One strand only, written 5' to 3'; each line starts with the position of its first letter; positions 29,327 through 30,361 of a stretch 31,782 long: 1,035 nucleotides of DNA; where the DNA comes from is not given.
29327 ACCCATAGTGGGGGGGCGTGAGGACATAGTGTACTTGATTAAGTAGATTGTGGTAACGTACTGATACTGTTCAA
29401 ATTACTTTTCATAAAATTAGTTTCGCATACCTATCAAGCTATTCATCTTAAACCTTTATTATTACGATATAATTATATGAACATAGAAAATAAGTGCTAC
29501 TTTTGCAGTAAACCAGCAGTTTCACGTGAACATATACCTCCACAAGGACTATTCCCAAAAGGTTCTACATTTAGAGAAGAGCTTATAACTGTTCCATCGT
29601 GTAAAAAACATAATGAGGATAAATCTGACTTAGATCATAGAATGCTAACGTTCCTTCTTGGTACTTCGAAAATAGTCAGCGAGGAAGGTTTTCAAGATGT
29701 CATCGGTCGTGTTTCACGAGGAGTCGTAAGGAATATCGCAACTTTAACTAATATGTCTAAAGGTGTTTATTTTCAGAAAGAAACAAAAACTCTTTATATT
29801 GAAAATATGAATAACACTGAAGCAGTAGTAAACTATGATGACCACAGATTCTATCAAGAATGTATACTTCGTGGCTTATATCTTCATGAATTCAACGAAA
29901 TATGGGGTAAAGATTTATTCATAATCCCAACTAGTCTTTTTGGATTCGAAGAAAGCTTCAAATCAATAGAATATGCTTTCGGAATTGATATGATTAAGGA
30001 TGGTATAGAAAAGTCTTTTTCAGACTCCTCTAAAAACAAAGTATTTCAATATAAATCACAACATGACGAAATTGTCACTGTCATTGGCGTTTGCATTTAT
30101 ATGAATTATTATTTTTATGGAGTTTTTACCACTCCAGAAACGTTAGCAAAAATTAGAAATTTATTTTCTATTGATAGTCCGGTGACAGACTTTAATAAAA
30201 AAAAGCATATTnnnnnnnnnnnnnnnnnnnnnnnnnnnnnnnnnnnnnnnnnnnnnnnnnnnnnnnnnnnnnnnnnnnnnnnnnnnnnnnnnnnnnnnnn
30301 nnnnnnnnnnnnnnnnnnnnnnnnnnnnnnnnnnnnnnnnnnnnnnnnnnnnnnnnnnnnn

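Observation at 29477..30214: Stand-alone HNH nuclease with an uncharacterised 170-aa C-terminal domain and a possibly leaderless start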

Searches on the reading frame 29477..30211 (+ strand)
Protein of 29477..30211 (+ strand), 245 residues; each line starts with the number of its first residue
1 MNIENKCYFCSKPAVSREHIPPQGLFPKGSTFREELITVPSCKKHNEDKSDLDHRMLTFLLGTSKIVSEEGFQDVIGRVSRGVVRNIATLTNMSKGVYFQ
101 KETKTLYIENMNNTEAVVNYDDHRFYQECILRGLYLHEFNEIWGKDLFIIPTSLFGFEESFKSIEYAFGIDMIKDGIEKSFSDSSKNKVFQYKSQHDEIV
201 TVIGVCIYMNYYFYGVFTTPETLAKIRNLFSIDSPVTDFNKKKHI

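Call 4: search_protein_families(library=pfam, proteins=[window:29477-30211:+], max_evalue=10)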
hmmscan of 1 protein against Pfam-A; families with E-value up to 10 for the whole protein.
window:29477-30211:+ (245 aa): 0 families

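Call 5: search_protein_families(library=padloc, proteins=[window:29477-30211:+], max_evalue=1)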
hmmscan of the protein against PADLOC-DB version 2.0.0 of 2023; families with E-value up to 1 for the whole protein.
window:29477-30211:+ (245 aa): 3 families
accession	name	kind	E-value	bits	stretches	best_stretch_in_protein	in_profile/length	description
PDLC04251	PDC-M01B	-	0.00028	18.3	1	2-52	96-145/279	-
PDLC04253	PDC-M01B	-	0.007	13.7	1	5-51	106-151/366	-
PDLC00336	PtuB1|PtuB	-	0.017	12.7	1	5-55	64-117/250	Unknown function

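Call 7: search_protein_families(library=phrogs, proteins=[window:29477-30211:+], max_evalue=0.01)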
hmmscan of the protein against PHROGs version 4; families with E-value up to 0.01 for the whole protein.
window:29477-30211:+ (245 aa): 1 family
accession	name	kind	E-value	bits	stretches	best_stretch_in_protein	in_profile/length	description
phrog_16810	-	unknown function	0.0075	17.5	0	162-222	21-79/104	-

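Call 8: search_protein_families(library=ncbifam, proteins=[window:29477-30211:+], max_evalue=1)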
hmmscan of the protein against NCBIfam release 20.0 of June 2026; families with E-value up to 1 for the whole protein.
window:29477-30211:+ (245 aa): 0 families

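Call 10: find_homologous_proteins(query=window:29477-30211:+, max_evalue=0.001)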
Query window:29477-30211:+ (245 aa): 15 proteins with E <= 0.001 among 126 candidates.
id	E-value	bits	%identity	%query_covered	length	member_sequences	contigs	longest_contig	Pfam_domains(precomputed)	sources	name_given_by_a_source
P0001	2.6e-156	536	96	100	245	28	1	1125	-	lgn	-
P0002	3.0e-141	487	88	100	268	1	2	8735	-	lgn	-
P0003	3.8e-116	405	86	84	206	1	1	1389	-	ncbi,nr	ncbi:hypothetical protein OR235_004600, partial [Enterobacter cloacae]|nr:hypothetical protein [Ente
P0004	4.5e-115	401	70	100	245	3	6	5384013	-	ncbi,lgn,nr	ncbi:hypothetical protein HV032_11145 [Citrobacter freundii]|nr:hypothetical protein [Citrobacter fr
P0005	5.3e-92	326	97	62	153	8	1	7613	-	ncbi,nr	ncbi:hypothetical protein ABW49_22260 [Enterobacter asburiae]|nr:hypothetical protein ABW49_22260 [E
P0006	4.5e-68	248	48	98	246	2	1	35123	-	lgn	-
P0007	2.9e-56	209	44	93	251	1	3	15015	-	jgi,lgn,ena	-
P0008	4.8e-56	208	43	98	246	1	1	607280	-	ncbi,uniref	ncbi:hypothetical protein [Pectobacterium carotovorum]|uniref:hypothetical protein n=1 Tax=Pectobact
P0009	9.3e-56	207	43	96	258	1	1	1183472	-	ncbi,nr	ncbi:hypothetical protein PUATCC27989T_05188 [Phytobacter ursingii]|nr:hypothetical protein PUATCC27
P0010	2.1e-28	118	33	96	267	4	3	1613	-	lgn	-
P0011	1.1e-12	66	35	56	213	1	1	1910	-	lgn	-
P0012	1.4e-12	66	37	56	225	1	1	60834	-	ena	-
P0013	2.4e-12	65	35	57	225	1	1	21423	-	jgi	jgi:hypothetical protein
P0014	8.6e-10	57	31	87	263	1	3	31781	-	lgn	-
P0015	4.0e-9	55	32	66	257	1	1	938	-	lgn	-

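Call 14: search_protein_families(library=pfam, alignment_id=A1, max_evalue=1)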
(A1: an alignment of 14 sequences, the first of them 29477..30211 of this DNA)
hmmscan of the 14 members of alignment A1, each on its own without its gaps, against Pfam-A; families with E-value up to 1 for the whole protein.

A. member 1, window:29477-30211:+ (245 aa): 0 families

B. families by the number of members that match (of 14 scanned): 4 families
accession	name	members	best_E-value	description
PF06732.16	Pescadillo_N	1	0.012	Pescadillo N-terminus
PF18290.7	Nudix_hydro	1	0.038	Nudix hydrolase domain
PF17073.10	SafA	1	0.095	Two-component-system connector protein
PF04360.17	Serglycin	1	0.16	Serglycin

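Call 15: search_solved_structures(query=A1, max_evalue=10, show_alignments=2)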
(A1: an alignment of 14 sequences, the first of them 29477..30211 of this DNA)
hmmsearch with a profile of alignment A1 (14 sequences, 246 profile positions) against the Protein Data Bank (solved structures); distinct sequences matched with E-value up to 10: 0.

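Call 18: predict_structure(alignment_id=A1)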
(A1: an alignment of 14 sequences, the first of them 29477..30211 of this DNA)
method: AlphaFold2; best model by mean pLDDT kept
length: 245 residues; sequences in the alignment: 14
mean_pLDDT: 78.6   pTM: 0.81
mean pLDDT of the five models: 78.6, 76.5, 70.0, 65.9, 65.1
residues with pLDDT >= 90: 75; 70-90: 111; 50-70: 34; < 50: 25
segments of 3 or more residues with pLDDT < 50: 90-97, 99-101, 103-107, 109-116
pLDDT, mean of each block of 10 residues (from residue 1): 85 94 83 84 91 83 70 75 56 47 45 51 92 95 92 71 77 86 75 91 90 93 88 81 61
secondary structure, 60 per line:
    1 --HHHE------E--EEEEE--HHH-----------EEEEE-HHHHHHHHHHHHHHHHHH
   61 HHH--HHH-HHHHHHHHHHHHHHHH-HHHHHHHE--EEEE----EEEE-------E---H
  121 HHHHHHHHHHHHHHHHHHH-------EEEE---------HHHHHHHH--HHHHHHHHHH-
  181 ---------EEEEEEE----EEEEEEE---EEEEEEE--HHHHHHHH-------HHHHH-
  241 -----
elements in order: E16-20 E37-41 H43-63 H70-85 H87-93 E97-100 E105-108 H120-139 E147-150 H160-167 H170-179 E190-196 E201-207 E211-217 H220-227 H235-239

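Call 23: find_encoding_contigs(protein=P0004, flank=8000, max_places=4)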
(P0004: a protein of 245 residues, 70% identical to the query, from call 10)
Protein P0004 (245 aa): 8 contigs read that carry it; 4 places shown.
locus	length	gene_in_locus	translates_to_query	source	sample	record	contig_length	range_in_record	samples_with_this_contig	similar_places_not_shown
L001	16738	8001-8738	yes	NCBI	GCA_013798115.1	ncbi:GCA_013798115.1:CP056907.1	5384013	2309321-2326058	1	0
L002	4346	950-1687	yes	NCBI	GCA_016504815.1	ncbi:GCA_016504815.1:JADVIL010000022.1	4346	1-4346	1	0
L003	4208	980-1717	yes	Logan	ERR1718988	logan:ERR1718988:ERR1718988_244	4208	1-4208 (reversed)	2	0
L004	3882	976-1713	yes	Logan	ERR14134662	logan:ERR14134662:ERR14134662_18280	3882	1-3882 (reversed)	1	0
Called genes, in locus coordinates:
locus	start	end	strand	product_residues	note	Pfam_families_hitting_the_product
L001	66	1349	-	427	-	PF04285:DUF444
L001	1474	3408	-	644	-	PF08298:AAA_PrkA, PF06798:PrkA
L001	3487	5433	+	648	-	PF00239:Resolvase, PF07508:Recombinase (faint), PF13408:Zn_ribbon_recom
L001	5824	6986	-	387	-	PF01527:HTH_Tnp_1, PF13276:HTH_21, PF00665:rve, PF13683:rve_3, PF13333:rve_2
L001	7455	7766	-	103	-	-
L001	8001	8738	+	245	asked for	-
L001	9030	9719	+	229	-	PF24838:8xMP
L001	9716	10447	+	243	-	-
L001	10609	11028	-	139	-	-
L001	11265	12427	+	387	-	PF01527:HTH_Tnp_1, PF13276:HTH_21, PF00665:rve, PF13683:rve_3, PF13333:rve_2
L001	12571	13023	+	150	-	-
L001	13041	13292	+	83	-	-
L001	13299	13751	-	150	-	-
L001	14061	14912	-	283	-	PF10987:DUF2806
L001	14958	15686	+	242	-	-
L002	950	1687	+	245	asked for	-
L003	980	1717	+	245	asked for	-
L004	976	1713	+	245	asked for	-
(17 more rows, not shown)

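Call 24: find_encoding_contigs(protein=P0008, flank=8000, max_places=3)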
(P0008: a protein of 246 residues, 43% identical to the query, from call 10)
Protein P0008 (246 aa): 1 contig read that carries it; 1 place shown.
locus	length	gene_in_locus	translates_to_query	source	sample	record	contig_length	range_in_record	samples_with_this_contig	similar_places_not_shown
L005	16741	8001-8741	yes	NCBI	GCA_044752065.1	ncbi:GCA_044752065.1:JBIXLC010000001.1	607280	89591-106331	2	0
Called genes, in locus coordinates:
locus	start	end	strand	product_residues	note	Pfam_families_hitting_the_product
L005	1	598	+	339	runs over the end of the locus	PF04860:Phage_portal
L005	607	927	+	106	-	PF04606:Ogr_Delta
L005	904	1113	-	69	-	-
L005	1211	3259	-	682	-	PF05840:Phage_GPA, PF23343:REP_ORF2-G2P (weak)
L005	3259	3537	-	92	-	-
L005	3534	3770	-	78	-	PF10809:DUF2732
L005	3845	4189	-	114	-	-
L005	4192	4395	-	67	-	PF10893:Phage_186_Fil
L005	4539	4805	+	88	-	-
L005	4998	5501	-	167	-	PF06892:Phage_CP76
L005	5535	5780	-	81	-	-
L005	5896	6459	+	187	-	PF07022:Phage_CI_repr, PF16452:Phage_CI_C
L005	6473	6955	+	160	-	-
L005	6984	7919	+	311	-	-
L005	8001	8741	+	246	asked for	-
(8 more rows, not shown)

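Call 27: search_protein_representatives(alignment_id=A1)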
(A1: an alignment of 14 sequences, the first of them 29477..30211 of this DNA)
Query: 14 sequences, 246 profile positions. Proteins with E-value up to 0.001 (for the whole library): 4427; up to 1e-10: 2183; up to 1e-30: 432. The best 150 are listed.
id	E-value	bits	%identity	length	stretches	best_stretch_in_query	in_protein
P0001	1.0e-106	372.5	-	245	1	1-245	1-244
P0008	5.0e-94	330.9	-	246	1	1-242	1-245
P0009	9.2e-92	323.5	-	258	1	2-244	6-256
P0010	1.4e-73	264.0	-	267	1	4-243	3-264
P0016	2.9e-73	263.0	-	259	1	1-244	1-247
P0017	1.2e-71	257.6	-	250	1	1-242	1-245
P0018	2.7e-60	220.5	-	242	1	4-241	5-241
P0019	1.2e-53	198.7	-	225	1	3-224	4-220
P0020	1.2e-52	195.4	-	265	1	4-220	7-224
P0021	3.8e-52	193.8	-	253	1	1-241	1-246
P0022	5.6e-52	193.2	-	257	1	1-238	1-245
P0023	3.5e-51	190.6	-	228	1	5-221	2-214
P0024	5.0e-51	190.1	-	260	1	4-238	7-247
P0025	1.9e-50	188.2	-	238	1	2-224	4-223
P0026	6.3e-50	186.5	-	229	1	4-220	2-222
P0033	3.5e-48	180.8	-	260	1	3-234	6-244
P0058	2.3e-44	168.3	-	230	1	3-220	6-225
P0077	7.1e-43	163.4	-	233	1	1-221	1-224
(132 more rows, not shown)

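Call 29: search_protein_families(library=pfam, alignment_id=A2, max_evalue=0.1)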
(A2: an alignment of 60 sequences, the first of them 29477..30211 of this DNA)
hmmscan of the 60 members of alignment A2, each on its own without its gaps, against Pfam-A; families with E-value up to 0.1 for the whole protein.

A. member 1, window:29477-30211:+ (245 aa): 0 families

B. families by the number of members that match (of 60 scanned): 42 families (the first 25 are shown)
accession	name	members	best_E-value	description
PF13431.12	TPR_17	2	1.9e-18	Tetratricopeptide repeat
PF13181.12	TPR_8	2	2.5e-15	Tetratricopeptide repeat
PF13414.12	TPR_11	2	6.1e-14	TPR repeat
PF07719.23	TPR_2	2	7.9e-10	Tetratricopeptide repeat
PF14559.12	TPR_19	2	2.5e-08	Tetratricopeptide repeat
PF13428.12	TPR_14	2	4.4e-06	Tetratricopeptide repeat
PF23914.1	TPR_CcmH_CycH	2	0.0017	Cytochrome c-type biogenesis protein H TPR domain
PF11077.13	DUF2616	2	0.0095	Protein of unknown function (DUF2616)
PF00515.34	TPR_1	1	2.7e-10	Tetratricopeptide repeat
PF13424.12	TPR_12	1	1.1e-06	Tetratricopeptide repeat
PF13374.12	TPR_10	1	1.3e-05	Tetratricopeptide repeat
PF12569.14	NatA_aux_su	1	5.8e-05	N-terminal acetyltransferase A, auxiliary subunit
PF13432.12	TPR_16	1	0.00084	Tetratricopeptide repeat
PF25474.1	TPR_TmcB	1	0.0015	TmcB, TPR repeats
PF09358.15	E1_UFD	1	0.0018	Ubiquitin fold domain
PF14279.12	HNH_5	1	0.038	HNH endonuclease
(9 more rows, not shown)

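Call 30: search_protein_families(library=padloc, alignment_id=A2, max_evalue=0.1)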
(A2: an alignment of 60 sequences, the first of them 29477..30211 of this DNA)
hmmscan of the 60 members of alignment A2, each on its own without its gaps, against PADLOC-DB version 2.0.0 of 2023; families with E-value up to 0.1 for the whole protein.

A. member 1, window:29477-30211:+ (245 aa): 3 families
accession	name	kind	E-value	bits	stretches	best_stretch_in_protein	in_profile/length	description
PDLC04251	PDC-M01B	-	0.00028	18.3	1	2-52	96-145/279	-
PDLC04253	PDC-M01B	-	0.007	13.7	1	5-51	106-151/366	-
PDLC00336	PtuB1|PtuB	-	0.017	12.7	1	5-55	64-117/250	Unknown function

B. families by the number of members that match (of 60 scanned): 12 families
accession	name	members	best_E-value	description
PDLC00340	PtuB1|PtuB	12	0.00021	Unknown function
PDLC00336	PtuB1|PtuB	5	0.0015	Unknown function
PDLC04251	PDC-M01B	4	7.3e-05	-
PDLC04253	PDC-M01B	3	0.0012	-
PDLC02234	AbiEi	1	0.013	AbiEi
PDLC00315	PtuB1|PtuB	1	0.018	Unknown function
PDLC00321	PtuB1|PtuB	1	0.025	Unknown function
PDLC04255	PDC-M01B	1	0.036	-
PDLC05044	PDC-S58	1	0.05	-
PDLC04256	PDC-M01B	1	0.068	-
PDLC04252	PDC-M01B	1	0.076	-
PDLC04264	PDC-M01B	1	0.089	-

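Call 31: search_solved_structures(query=A2, max_evalue=10, show_alignments=3)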
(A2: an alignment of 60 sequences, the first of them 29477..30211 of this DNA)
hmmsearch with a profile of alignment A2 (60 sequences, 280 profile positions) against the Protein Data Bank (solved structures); distinct sequences matched with E-value up to 10: 5.
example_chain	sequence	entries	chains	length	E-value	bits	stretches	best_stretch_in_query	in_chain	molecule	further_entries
9lyu_B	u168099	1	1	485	1.1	11.8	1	119-182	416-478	glycerol kinase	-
9lzi_A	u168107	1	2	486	1.1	11.8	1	119-182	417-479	glycerol kinase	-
9lyy_A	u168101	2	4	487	1.2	11.8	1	119-182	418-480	glycerol kinase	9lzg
9lyu_A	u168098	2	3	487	1.2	11.8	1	119-182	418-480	glycerol kinase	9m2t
8gji_A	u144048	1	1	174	8.2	9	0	61-115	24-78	GCG binder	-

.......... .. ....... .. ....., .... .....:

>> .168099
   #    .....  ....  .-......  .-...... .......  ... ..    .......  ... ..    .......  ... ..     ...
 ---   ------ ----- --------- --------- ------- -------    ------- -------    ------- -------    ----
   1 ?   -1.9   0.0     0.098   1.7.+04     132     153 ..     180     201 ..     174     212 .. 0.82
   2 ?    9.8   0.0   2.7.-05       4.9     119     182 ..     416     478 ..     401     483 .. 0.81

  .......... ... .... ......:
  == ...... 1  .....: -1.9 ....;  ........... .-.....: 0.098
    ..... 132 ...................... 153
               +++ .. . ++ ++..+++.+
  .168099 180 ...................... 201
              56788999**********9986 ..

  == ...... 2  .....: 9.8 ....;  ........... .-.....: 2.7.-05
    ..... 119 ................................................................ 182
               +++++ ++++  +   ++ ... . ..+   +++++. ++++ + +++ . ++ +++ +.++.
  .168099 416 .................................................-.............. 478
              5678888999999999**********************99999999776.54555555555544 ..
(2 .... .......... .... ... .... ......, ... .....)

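Call 33: find_encoding_contigs(protein=P0009, flank=8000, max_places=2)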
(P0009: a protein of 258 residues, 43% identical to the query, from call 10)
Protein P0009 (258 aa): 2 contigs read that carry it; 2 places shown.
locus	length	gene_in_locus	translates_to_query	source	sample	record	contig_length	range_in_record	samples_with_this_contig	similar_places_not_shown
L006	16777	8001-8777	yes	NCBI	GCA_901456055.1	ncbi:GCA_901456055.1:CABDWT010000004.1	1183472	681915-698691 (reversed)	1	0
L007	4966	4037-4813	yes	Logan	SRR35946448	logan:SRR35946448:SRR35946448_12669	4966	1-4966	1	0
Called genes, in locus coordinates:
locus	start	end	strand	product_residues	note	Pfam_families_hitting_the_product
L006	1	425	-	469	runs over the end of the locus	PF13148:DUF3987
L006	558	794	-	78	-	PF05930:Phage_AlpA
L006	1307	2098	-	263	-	-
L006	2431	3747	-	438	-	PF13356:Arm-DNA-bind_3, PF22022:Phage_int_M (faint), PF00589:Phage_integrase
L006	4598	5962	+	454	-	PF18862:ApeA_NTD1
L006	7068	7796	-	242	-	PF13384:HTH_23, PF13518:HTH_28 (weak), PF13551:HTH_29, PF13565:HTH_32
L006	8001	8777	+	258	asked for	-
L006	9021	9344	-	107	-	PF08986:DUF1889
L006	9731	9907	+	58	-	-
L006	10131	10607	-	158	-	-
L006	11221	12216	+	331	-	-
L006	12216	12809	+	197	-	-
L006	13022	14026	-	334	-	PF00356:LacI, PF00532:Peripla_BP_1, PF13407:Peripla_BP_4, PF13377:Peripla_BP_3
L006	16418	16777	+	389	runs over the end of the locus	-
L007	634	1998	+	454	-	PF18862:ApeA_NTD1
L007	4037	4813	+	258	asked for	-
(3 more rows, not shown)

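Call 34: find_encoding_contigs(protein=P0006, flank=8000, max_places=2)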
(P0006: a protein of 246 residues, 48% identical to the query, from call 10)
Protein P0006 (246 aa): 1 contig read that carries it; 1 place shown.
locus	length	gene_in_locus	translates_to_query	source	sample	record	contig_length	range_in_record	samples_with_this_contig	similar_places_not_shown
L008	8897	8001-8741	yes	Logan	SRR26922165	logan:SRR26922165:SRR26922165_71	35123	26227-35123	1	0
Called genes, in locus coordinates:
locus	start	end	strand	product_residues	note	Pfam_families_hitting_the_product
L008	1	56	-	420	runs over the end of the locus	-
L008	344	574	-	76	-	-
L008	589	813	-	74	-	-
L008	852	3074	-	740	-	PF05840:Phage_GPA, PF23343:REP_ORF2-G2P (weak)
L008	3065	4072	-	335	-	PF01507:PAPS_reduct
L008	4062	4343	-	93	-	PF17399:DUF5405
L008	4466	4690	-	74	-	PF01258:zf-dskA_traR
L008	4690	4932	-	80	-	PF10809:DUF2732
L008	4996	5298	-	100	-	PF26815:Phage_RepB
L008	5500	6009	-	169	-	PF06892:Phage_CP76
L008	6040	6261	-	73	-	-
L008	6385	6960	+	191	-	PF07022:Phage_CI_repr, PF16452:Phage_CI_C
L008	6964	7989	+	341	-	PF24624:Int_N, PF00589:Phage_integrase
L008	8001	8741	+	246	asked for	-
